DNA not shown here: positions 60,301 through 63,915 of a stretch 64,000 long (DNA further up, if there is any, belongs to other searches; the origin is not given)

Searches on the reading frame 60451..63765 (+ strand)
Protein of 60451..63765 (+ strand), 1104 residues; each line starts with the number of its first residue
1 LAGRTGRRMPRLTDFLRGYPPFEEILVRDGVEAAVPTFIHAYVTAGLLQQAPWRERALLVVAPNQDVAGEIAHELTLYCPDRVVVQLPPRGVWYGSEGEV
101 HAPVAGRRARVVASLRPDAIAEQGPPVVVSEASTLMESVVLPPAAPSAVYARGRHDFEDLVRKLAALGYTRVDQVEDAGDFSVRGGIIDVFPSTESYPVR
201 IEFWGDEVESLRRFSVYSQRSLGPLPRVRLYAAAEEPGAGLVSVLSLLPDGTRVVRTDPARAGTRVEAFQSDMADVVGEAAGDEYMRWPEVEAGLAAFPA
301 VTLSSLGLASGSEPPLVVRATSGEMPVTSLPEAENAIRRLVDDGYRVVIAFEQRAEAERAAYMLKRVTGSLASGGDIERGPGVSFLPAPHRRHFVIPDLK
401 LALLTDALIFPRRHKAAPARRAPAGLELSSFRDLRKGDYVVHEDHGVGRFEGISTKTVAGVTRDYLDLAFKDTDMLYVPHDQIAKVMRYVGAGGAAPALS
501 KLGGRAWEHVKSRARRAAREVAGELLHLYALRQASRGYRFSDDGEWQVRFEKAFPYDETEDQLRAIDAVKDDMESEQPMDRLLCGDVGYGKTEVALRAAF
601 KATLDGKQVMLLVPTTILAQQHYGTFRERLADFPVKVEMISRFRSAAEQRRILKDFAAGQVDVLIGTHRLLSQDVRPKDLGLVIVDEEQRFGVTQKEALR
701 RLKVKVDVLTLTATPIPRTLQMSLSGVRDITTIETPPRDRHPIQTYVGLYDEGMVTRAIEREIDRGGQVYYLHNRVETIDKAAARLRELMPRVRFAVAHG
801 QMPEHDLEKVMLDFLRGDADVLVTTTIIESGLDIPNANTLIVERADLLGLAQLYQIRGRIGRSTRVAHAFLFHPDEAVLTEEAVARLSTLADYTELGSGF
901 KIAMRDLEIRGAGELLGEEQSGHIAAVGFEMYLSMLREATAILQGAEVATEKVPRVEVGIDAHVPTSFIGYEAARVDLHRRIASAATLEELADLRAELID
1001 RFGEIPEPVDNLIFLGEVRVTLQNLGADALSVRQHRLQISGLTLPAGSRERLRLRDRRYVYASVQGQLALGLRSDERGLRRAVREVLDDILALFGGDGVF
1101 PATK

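Call 42: search_protein_families(library=pfam, proteins=[window:60451-63765:+], max_evalue=0.001)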
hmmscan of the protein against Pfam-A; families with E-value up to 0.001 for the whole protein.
window:60451-63765:+ (1104 aa): 7 families
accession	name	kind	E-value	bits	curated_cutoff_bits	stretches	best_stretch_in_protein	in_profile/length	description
PF17757.6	UvrB_inter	-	6.2e-24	84.4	22.9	1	156-234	10-89/91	UvrB interaction domain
PF00270.35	DEAD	-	1e-23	84.3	26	1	559-721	1-165/167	DEAD/DEAH box helicase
PF00271.37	Helicase_C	-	6e-23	81.7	23.5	1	759-863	6-109/110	Helicase conserved C-terminal domain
PF02559.22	CarD_TRCF_RID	-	1.2e-19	70.6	23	1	434-490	1-57/57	CarD-like/TRCF RID domain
PF03461.20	TRCF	-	2.3e-18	66.7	25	1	959-1039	2-82/95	TRCF domain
PF04851.21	ResIII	-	9.9e-09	35.7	22.5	1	560-715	6-162/164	Type III restriction enzyme, res subunit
PF22590.2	Cas3-like_C_2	-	7.8e-06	26.6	27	1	766-864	2-105/106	CRISPR-associated nuclease/helicase Cas3, C-terminal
